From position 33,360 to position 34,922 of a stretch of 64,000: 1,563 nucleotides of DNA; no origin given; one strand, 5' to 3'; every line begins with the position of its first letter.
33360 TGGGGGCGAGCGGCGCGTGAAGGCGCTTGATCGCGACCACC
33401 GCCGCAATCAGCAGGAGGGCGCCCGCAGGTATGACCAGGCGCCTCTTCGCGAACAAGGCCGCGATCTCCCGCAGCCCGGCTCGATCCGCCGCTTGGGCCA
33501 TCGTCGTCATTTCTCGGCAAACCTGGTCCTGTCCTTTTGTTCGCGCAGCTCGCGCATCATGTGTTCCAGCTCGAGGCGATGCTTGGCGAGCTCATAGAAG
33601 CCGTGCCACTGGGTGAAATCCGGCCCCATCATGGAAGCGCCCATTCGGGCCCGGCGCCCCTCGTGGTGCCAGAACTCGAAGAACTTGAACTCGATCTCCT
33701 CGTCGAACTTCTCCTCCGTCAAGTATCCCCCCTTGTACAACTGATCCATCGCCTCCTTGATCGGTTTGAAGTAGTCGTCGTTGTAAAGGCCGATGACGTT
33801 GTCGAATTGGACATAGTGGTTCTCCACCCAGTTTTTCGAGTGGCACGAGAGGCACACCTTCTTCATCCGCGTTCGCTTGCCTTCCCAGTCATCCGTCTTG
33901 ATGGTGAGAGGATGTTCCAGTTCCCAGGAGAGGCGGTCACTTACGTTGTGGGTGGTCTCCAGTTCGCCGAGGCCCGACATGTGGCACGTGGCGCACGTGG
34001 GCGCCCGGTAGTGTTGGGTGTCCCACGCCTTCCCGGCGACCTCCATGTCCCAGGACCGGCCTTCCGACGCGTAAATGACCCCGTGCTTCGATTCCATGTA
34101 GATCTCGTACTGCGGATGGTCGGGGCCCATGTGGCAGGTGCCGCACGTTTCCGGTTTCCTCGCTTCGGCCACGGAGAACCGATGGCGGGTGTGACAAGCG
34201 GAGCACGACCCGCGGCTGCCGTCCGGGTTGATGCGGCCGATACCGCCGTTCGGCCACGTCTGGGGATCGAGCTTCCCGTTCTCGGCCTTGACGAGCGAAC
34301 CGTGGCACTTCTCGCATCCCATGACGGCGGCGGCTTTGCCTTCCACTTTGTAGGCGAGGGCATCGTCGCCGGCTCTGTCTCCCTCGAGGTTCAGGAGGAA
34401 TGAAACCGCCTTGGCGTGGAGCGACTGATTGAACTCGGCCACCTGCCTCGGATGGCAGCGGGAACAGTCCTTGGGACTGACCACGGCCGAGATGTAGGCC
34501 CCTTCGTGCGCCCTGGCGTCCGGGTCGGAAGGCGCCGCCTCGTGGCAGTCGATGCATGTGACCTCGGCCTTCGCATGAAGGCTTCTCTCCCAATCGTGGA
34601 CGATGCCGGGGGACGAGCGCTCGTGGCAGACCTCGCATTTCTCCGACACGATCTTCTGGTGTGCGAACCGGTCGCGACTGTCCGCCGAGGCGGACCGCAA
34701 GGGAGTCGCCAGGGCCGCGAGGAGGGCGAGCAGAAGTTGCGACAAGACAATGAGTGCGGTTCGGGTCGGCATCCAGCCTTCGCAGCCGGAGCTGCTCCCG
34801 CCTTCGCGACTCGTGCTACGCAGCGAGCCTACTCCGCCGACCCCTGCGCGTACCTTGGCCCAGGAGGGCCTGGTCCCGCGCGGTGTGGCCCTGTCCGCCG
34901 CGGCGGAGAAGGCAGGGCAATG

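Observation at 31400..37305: Operon amt - nrfH - octaheme HAO-like cytochrome - NirV-like FGE protein - SPFH protein, driven by a sigma-54 promoter next to a NifA-like activator: a candidate periplasmic nitrite/hydroxylamine-to-ammonium reductase coupled to ammonium uptake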

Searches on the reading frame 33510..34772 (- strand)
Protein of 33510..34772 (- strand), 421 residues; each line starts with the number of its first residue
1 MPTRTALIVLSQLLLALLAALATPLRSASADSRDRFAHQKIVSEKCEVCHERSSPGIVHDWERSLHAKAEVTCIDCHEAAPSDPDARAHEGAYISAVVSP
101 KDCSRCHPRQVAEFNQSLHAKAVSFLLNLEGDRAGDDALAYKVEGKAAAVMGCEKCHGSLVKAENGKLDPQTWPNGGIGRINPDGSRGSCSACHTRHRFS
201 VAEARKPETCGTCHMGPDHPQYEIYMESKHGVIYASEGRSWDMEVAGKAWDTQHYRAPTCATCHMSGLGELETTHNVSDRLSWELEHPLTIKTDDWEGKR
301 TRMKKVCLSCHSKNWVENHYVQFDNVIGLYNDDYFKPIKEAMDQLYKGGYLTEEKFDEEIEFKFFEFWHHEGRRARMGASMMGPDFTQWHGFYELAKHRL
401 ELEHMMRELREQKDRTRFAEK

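Call 8: find_homologous_proteins(query=window:33510-34772:-)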
Query window:33510-34772:- (421 aa): 7915 proteins with E <= 0.001 among 8000 candidates; the best 120 are listed.
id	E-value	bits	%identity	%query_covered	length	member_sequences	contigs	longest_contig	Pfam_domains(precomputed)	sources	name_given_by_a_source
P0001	1.2e-296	1002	100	100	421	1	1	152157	PF09699.16,PF14537.12,PF13435.12,PF13447.12,PF14522.12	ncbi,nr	ncbi:MAG: hydroxylamine oxidoreductase [Nitrospirae bacterium]|nr:hydroxylamine oxidoreductase [Nitr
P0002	5.9e-223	759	78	90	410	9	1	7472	PF09699.16,PF14537.12,PF13435.12,PF13447.12,PF14522.12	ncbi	-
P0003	1.9e-214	731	72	98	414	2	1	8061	PF09699.16,PF14537.12,PF13435.12,PF13447.12,PF14522.12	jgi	-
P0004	5.1e-212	723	72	96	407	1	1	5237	PF09699.16,PF14537.12,PF13435.12,PF13447.12,PF14522.12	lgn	-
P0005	5.2e-212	723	74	93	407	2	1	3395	PF09699.16,PF14537.12,PF13435.12,PF13447.12,PF14522.12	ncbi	-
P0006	7.4e-212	722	72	96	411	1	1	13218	PF14537.12,PF13435.12,PF13447.12,PF14522.12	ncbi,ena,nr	ncbi:MAG: hydroxylamine oxidoreductase [Planctomycetes bacterium]|nr:hydroxylamine oxidoreductase [P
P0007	1.8e-209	714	72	96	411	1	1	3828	PF09699.16,PF14537.12,PF13435.12,PF13447.12,PF14522.12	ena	-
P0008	7.1e-209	712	70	97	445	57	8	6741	PF14537.12,PF13435.12,PF13447.12,PF14522.12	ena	-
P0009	7.4e-209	712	71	96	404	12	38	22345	PF09699.16,PF14537.12,PF13435.12,PF13447.12,PF14522.12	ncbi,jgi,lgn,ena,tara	tara:strand:+ start:2078 stop:3292 length:1215 start_codon:yes stop_codon:yes gene_type:complete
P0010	1.3e-206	705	73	91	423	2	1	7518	PF14537.12,PF13435.12,PF13447.12,PF14522.12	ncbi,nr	ncbi:MAG: hydroxylamine oxidoreductase [Nitrospinae bacterium]|nr:hydroxylamine oxidoreductase [Nitr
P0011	1.5e-206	705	70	99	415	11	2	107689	PF09699.16,PF14537.12,PF13435.12,PF02335.21,PF13447.12,PF14522.12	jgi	jgi:hypothetical protein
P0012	4.5e-206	703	72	91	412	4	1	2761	PF14537.12,PF13435.12,PF02085.22,PF13447.12,PF14522.12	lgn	-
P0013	8.0e-190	650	64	98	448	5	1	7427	PF14537.12,PF13435.12,PF13447.12,PF14522.12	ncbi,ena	ncbi:MAG: multiheme c-type cytochrome [Nitrospinota bacterium]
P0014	7.2e-188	643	64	95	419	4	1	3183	PF09699.16,PF14537.12,PF13435.12,PF13447.12,PF14522.12,PF22113.2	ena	-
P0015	1.4e-186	639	63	96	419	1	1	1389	PF14537.12,PF13435.12,PF13447.12,PF14522.12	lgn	-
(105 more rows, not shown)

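Call 11: find_encoding_contigs(protein=P0011, flank=8000, max_places=3)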
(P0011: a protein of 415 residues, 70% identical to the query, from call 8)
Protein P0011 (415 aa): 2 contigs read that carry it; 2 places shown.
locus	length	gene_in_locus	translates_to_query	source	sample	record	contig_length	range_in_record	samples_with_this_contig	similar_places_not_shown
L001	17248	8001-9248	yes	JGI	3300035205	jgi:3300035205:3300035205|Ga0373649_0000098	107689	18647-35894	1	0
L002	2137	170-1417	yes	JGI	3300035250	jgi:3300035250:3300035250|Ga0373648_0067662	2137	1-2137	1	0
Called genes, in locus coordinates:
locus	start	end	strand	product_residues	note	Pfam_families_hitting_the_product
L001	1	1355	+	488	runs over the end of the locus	PF12801:Fer4_5, PF00037:Fer4 (faint)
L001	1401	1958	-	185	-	-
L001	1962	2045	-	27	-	-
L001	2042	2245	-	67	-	-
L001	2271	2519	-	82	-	PF06397:Desulfoferrod_N (faint)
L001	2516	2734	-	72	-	PF06397:Desulfoferrod_N (weak)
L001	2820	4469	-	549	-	PF03063:Prismane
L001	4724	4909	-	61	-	-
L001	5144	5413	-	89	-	-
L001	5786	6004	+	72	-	-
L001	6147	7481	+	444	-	PF00909:Ammonium_transp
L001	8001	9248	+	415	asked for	PF14537:Cytochrom_c3_2 (faint), PF09699:Paired_CXXCH_1 (faint), PF13435:Cytochrome_C554 (faint), PF02335:Cytochrom_C552 (weak), PF13447:Multi-haem_cyto, PF14522:Cytochrome_C7 (weak)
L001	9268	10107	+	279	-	PF03781:FGE-sulfatase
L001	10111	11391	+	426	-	PF01145:Band_7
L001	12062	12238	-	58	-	-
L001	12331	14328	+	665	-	PF08448:PAS_4, PF13426:PAS_9 (faint), PF00512:HisKA, PF02518:HATPase_c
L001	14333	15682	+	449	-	PF00072:Response_reg, PF00158:Sigma54_activat, PF14532:Sigma54_activ_2, PF25601:AAA_lid_14, PF02954:HTH_8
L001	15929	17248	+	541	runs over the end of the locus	PF00034:Cytochrom_C, PF13442:Cytochrome_CBB3, PF00034:Cytochrom_C, PF13442:Cytochrome_CBB3, PF09459:EB_dh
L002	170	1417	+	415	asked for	PF14537:Cytochrom_c3_2 (faint), PF09699:Paired_CXXCH_1 (faint), PF13435:Cytochrome_C554 (faint), PF02335:Cytochrom_C552 (weak), PF13447:Multi-haem_cyto, PF14522:Cytochrome_C7 (weak)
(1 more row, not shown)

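Call 12: find_encoding_contigs(protein=P0009, flank=8000, max_places=4)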
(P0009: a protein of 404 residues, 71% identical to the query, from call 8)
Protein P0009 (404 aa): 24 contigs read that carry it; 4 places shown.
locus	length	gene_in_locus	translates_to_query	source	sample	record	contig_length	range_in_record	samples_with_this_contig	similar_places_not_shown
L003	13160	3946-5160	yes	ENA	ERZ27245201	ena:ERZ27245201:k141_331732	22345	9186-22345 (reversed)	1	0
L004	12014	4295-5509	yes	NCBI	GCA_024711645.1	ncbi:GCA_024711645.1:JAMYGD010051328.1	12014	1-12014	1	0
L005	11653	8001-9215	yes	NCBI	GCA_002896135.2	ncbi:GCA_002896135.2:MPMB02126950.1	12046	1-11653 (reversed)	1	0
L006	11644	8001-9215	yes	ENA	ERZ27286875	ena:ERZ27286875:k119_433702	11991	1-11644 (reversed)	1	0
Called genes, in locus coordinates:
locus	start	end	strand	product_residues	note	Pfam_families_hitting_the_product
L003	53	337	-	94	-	-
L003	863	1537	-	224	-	-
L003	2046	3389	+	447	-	PF00909:Ammonium_transp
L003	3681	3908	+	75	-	PF03264:Cytochrom_NNT (weak)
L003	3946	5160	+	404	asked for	PF13435:Cytochrome_C554 (faint), PF14522:Cytochrome_C7 (faint), PF14537:Cytochrom_c3_2 (faint), PF09699:Paired_CXXCH_1 (faint), PF13447:Multi-haem_cyto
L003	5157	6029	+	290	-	PF03781:FGE-sulfatase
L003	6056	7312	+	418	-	PF01145:Band_7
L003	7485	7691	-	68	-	PF07311:Dodecin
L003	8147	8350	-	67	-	-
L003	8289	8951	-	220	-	PF02607:B12-binding_2, PF02310:B12-binding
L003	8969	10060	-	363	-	PF01208:URO-D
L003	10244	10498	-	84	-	-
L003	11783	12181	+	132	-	PF01957:NfeD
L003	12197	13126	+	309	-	PF01145:Band_7, PF16200:Band_7_C (weak)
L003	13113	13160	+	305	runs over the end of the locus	PF01145:Band_7, PF16200:Band_7_C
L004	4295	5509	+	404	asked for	PF13435:Cytochrome_C554 (faint), PF14522:Cytochrome_C7 (faint), PF14537:Cytochrom_c3_2 (faint), PF09699:Paired_CXXCH_1 (faint), PF13447:Multi-haem_cyto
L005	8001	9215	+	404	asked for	PF13435:Cytochrome_C554 (faint), PF14522:Cytochrome_C7 (faint), PF14537:Cytochrom_c3_2 (faint), PF09699:Paired_CXXCH_1 (faint), PF13447:Multi-haem_cyto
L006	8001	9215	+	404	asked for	PF13435:Cytochrome_C554 (faint), PF14522:Cytochrome_C7 (faint), PF14537:Cytochrom_c3_2 (faint), PF09699:Paired_CXXCH_1 (faint), PF13447:Multi-haem_cyto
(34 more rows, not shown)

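Call 13: find_encoding_contigs(protein=P0006, flank=8000, max_places=2)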
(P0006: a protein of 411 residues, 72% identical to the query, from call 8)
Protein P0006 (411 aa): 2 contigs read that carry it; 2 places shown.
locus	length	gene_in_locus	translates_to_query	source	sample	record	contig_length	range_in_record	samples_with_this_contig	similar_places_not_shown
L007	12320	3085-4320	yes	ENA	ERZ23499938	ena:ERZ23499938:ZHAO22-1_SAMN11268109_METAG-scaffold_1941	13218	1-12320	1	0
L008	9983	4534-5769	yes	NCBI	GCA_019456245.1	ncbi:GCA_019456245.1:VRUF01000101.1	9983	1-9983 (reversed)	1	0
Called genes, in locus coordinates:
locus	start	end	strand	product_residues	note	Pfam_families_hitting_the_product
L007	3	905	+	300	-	?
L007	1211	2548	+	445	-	PF00909:Ammonium_transp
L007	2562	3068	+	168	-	PF03264:Cytochrom_NNT, PF22113:Mtrc-MtrF_II-IV_dom (faint), PF09699:Paired_CXXCH_1 (faint)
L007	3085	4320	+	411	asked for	PF14537:Cytochrom_c3_2 (faint), PF13435:Cytochrome_C554 (faint), PF14522:Cytochrome_C7 (faint), PF13447:Multi-haem_cyto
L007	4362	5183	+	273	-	PF03781:FGE-sulfatase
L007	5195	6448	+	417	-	PF01145:Band_7 (weak)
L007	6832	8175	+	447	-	PF13435:Cytochrome_C554 (faint), PF09699:Paired_CXXCH_1 (faint), PF14522:Cytochrome_C7 (faint), PF14537:Cytochrom_c3_2 (faint), PF13447:Multi-haem_cyto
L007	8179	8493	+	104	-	-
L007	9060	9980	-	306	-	-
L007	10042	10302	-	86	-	-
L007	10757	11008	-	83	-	-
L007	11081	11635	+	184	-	PF03264:Cytochrom_NNT, PF14537:Cytochrom_c3_2 (faint)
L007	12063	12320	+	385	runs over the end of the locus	?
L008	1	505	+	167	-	PF02687:FtsX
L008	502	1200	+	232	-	PF00005:ABC_tran, PF02463:SMC_N (faint), PF13304:AAA_21 (faint)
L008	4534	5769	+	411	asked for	PF14537:Cytochrom_c3_2 (faint), PF13435:Cytochrome_C554 (faint), PF14522:Cytochrome_C7 (faint), PF13447:Multi-haem_cyto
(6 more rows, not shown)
